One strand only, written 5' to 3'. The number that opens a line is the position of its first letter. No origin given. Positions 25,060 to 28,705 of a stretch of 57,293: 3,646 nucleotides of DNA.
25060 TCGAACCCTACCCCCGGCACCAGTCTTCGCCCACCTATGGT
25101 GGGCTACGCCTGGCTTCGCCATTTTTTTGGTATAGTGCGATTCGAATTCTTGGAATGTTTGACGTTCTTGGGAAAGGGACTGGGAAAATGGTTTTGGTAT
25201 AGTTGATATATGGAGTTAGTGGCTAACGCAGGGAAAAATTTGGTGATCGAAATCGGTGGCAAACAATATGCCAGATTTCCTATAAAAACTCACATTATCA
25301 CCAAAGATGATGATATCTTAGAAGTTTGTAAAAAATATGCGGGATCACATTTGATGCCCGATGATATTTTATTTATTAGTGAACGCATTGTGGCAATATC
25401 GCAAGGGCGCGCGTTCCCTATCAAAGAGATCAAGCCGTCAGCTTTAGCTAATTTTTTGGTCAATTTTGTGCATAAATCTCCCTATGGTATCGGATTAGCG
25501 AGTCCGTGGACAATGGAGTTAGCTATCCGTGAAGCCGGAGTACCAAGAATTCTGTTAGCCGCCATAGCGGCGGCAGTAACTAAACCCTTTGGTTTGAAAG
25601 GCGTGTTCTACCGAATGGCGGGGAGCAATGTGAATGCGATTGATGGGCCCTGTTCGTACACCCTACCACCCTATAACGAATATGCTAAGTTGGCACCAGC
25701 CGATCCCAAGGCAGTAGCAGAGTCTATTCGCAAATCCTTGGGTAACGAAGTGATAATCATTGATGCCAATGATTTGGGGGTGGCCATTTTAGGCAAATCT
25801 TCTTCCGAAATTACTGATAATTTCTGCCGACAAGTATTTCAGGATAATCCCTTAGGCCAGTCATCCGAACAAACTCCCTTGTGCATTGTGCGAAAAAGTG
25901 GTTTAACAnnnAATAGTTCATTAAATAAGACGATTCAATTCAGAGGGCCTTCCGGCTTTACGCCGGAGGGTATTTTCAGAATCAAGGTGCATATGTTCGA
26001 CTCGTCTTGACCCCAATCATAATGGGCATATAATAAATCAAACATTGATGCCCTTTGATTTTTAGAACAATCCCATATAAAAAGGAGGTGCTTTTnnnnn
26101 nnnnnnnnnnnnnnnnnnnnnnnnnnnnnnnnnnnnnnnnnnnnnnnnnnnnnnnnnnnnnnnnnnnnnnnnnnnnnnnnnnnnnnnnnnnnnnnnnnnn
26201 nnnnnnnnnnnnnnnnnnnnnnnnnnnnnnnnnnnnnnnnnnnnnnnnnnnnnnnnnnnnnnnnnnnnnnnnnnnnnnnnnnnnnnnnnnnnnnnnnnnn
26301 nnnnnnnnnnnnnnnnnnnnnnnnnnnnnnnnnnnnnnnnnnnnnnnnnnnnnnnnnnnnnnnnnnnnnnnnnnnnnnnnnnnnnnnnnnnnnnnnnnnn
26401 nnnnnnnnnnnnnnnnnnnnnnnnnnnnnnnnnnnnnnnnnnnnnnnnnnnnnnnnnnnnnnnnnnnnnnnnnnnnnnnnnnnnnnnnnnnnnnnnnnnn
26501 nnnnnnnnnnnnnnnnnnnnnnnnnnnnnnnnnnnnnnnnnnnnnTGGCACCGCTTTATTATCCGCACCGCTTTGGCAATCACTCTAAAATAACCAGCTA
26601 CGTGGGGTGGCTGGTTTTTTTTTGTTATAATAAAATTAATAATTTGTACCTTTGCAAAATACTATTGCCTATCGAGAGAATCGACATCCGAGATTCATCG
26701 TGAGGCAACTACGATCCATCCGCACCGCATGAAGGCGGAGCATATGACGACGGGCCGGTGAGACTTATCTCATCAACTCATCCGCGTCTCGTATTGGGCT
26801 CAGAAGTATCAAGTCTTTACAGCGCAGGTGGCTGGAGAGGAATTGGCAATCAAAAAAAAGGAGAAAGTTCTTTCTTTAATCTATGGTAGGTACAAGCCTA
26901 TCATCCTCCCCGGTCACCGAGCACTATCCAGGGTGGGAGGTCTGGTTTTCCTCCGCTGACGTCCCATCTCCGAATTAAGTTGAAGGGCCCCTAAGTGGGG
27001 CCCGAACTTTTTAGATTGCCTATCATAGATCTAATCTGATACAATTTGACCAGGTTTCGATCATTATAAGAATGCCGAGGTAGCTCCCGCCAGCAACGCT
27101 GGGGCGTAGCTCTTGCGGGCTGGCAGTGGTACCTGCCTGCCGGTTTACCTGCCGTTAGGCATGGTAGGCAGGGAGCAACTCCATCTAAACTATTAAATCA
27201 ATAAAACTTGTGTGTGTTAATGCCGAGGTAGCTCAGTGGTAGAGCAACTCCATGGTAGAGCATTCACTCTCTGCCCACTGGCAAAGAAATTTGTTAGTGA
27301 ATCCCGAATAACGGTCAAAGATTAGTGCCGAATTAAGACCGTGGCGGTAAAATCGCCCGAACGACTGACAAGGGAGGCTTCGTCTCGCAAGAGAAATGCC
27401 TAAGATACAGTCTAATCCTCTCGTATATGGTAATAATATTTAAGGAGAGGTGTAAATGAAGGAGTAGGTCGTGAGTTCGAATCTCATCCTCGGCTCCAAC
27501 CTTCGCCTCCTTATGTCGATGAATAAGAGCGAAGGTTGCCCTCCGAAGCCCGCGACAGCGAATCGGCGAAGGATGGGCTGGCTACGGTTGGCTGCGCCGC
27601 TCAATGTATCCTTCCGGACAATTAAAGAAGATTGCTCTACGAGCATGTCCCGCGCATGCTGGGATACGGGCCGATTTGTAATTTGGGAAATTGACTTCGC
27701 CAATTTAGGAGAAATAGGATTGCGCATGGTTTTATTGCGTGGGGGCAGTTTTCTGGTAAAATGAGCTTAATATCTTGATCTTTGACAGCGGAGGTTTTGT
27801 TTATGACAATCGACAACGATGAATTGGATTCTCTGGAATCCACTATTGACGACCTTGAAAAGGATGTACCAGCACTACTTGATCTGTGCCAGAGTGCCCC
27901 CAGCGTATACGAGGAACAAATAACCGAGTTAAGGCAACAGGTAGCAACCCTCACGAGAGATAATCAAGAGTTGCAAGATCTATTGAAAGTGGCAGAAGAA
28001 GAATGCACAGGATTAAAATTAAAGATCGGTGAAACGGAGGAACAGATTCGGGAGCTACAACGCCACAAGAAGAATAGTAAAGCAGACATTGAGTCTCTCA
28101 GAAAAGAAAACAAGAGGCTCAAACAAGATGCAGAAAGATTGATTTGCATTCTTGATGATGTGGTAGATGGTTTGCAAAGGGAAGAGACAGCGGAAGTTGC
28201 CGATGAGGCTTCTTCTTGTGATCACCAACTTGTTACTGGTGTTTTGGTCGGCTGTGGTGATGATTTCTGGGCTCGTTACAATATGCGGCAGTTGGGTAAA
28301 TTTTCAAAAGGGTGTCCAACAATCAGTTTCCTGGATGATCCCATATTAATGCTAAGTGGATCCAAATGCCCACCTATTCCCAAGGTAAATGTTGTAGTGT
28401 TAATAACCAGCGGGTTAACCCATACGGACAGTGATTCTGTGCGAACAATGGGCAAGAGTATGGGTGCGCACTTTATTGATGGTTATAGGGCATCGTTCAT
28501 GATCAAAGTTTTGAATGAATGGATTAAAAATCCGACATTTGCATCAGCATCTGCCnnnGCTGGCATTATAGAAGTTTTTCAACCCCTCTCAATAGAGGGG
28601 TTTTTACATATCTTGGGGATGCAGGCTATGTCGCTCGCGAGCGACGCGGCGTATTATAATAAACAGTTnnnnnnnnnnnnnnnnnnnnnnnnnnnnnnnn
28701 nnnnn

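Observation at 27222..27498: tRNA-Thr(GGU) split by a 202-nt group I-like intron after anticodon position 36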

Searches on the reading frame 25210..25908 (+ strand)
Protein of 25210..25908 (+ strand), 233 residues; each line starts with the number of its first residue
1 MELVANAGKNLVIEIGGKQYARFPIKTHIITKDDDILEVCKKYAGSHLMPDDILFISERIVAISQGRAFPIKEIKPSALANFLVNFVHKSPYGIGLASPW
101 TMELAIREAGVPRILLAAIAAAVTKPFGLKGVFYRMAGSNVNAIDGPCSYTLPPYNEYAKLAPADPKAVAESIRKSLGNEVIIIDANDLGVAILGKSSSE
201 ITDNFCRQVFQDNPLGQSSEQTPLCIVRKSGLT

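Call 61: search_protein_families(library=pfam, proteins=[window:25210-25908:+], max_evalue=0.01)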
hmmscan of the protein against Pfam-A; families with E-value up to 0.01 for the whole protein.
window:25210-25908:+ (233 aa): 1 family
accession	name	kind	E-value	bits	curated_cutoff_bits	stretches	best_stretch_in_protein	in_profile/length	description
PF01996.21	F420_ligase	-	1.1e-12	48.3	25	1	25-185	2-148/218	F420-0:Gamma-glutamyl ligase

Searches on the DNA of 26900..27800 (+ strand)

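Call 4: search_rna_families(source=window, start=26900, end=27800, threshold=evalue, max_evalue=10, show_alignments=6)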
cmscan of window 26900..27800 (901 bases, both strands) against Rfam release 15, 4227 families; matches with E-value up to 10: 6.
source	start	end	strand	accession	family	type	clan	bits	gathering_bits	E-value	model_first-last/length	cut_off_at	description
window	27222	27275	+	RF00005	tRNA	Gene; tRNA;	CL00001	15.7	29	3.9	1-71/71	no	tRNA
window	27704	27773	+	RF00274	SNORD57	Gene; snRNA; snoRNA; CD-box;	CL00058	14.8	47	7.9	1-72/72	no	Small nucleolar RNA SNORD57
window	27071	27133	+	RF04005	mir-4599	Gene; miRNA;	-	14.5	100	4.9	1-82/82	no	mir-4599 microRNA precursor family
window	27601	27655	-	RF00517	serC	Cis-reg; leader;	-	12.5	35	6.9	1-52/52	no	serC leader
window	27023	27434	+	RF00028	Intron_gpI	Intron;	-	11.5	50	4.7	1-253/253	no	Group I catalytic intron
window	27470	27487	+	RF00023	tmRNA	Gene;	CL00001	7.9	47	0.79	346-363/374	no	transfer-messenger RNA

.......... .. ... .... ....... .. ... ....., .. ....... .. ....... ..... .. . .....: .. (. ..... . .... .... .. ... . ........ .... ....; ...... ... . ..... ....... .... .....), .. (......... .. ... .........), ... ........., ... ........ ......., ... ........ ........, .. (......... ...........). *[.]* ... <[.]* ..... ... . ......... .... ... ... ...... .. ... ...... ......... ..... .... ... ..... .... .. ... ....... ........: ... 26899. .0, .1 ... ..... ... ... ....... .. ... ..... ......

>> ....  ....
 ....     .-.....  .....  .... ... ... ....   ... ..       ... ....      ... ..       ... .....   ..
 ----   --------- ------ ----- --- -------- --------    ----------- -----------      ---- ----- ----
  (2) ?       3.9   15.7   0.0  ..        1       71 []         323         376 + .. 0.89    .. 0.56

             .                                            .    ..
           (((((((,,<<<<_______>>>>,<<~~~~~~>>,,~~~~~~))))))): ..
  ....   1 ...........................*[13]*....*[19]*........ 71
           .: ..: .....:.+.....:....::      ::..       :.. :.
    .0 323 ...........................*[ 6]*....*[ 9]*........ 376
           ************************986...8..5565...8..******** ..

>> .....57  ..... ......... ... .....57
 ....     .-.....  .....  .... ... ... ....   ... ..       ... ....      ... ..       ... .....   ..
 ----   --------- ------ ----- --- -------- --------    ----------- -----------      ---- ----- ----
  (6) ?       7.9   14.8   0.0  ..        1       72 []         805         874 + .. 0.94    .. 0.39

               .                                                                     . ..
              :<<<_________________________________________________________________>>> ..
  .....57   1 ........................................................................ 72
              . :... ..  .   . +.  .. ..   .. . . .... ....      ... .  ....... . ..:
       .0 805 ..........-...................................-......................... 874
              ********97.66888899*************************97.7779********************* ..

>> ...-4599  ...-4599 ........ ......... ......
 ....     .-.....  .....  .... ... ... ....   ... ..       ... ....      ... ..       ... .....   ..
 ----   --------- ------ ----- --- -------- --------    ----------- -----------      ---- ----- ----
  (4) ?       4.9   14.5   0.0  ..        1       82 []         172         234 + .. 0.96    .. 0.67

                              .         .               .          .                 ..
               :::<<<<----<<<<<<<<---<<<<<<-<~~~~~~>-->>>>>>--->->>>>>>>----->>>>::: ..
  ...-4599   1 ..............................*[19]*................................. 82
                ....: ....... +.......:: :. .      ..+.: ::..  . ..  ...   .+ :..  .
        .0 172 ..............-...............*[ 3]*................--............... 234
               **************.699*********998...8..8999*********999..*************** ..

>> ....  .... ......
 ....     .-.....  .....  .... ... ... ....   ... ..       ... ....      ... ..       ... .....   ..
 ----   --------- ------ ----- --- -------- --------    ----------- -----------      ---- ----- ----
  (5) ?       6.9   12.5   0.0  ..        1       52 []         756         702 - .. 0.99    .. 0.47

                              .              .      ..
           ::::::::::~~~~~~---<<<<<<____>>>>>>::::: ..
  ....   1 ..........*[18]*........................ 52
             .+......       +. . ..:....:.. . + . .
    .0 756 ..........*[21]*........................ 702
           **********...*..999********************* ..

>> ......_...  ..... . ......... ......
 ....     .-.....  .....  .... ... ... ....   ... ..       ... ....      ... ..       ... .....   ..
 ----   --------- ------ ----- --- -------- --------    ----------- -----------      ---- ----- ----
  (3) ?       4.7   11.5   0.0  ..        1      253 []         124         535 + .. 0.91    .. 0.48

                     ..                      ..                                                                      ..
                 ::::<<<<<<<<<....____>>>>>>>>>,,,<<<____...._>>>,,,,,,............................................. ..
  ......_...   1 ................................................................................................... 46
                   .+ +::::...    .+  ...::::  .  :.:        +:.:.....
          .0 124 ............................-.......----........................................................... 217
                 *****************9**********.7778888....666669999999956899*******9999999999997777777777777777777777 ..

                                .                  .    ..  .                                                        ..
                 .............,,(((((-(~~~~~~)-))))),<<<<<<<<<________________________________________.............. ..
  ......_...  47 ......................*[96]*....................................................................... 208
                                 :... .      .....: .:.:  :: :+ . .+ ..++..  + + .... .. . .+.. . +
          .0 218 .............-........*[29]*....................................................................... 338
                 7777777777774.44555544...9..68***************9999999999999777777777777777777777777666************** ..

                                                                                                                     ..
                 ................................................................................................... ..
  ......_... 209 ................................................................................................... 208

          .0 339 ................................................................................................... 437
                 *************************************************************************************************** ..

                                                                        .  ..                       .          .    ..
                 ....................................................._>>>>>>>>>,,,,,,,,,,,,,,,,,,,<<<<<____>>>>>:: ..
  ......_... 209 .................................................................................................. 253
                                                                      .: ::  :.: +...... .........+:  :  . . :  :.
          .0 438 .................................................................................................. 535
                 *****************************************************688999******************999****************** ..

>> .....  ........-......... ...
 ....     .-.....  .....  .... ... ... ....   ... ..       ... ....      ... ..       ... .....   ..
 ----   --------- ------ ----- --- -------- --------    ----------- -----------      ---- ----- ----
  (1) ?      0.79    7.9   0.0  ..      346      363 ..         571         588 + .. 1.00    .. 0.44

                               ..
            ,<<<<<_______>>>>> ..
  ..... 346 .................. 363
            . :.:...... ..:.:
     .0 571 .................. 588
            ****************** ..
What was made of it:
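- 27401..27412 (+): J8/7 (UAAGAUA) plus the P7 3' strand CAGUC. Matches the RF00028 consensus AAGAUAUAGUC (call 4)
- On Group I intron: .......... and AAGAUACAGUC resemble the consensus (call 4 alignment; own knowledge). 11.5 bits, E 4.7, against a gathering score of 50 (call 4).
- (8) J8/7-P7 reads AAGAUACAGUC against the RF00028 consensus AAGAUAUAGUC (call 4).
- Tried and rejected: In E-value mode RF00028 gives 11.5 bits with a forced, mostly wrong alignment (call 4).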

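Call 64: search_dna_similar(query=window:27222-27498:+, collection=phages, mode=distant, max_rows=10)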
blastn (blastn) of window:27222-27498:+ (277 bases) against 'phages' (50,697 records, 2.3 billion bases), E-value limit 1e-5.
No match.
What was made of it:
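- Tried and rejected: Phage or virus vector. blastn against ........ finds nothing (call 64).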

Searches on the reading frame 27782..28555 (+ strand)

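Call 61: search_protein_families(library=pfam, proteins=[window:27782-28555:+], max_evalue=0.01)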
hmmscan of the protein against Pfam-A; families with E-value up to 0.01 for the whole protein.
window:27782-28555:+ (258 aa): 19 families
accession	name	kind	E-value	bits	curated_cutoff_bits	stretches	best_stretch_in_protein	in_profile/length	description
PF11932.13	DUF3450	-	0.0006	19.6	32.6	0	13-92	19-98/241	Protein of unknown function (DUF3450)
PF19220.6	Rod_CreS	-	0.00062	19.3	100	1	44-118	33-107/359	Crescentin, rod domain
PF04012.17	PspA_IM30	-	0.0011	19.1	33.9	1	13-105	58-144/220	PspA/IM30 family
PF08614.16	ATG16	-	0.0012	19.5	33.7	1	43-115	79-151/200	Autophagy protein 16 (ATG16)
PF07989.16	Cnn_1N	-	0.0014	19.3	28.5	0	74-120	15-55/74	Centrosomin N-terminal motif 1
PF13851.11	GAS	-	0.0018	18.2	32.3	1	46-118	27-99/200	Growth-arrest specific micro-tubule binding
PF14662.11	KASH_CCD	-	0.0021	18.5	43.3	1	34-121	32-115/191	Coiled-coil region of CCDC155 or KASH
PF15739.10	TSNAXIP1_N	-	0.0026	18.5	27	1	43-107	51-111/111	Translin-associated factor X-interacting N-terminus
PF08961.15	NRBF2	-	0.0028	17.7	36.8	1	79-121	80-122/200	Nuclear receptor-binding factor 2, autophagy regulator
PF24319.2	DUF7491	-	0.003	18.2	30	1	44-120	6-82/90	Coiled-coil region of unknown function (DUF7491)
PF05266.19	DUF724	-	0.0036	17.7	38.4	1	12-127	67-177/188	Protein of unknown function (DUF724)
PF25762.1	HAUS1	-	0.0041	17.4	40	1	31-119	93-181/236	HAUS augmin-like complex subunit 1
PF05010.19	TACC_C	-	0.0047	17.1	29.9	0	27-127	4-94/201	Transforming acidic coiled-coil-containing protein (TACC), C-terminal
PF16046.10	FAM76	-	0.0055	16.6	28.5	1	46-118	218-291/298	FAM76 protein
PF10174.14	Cast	-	0.0059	15.3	29.1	1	44-109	365-430/766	RIM-binding protein of the cytomatrix active zone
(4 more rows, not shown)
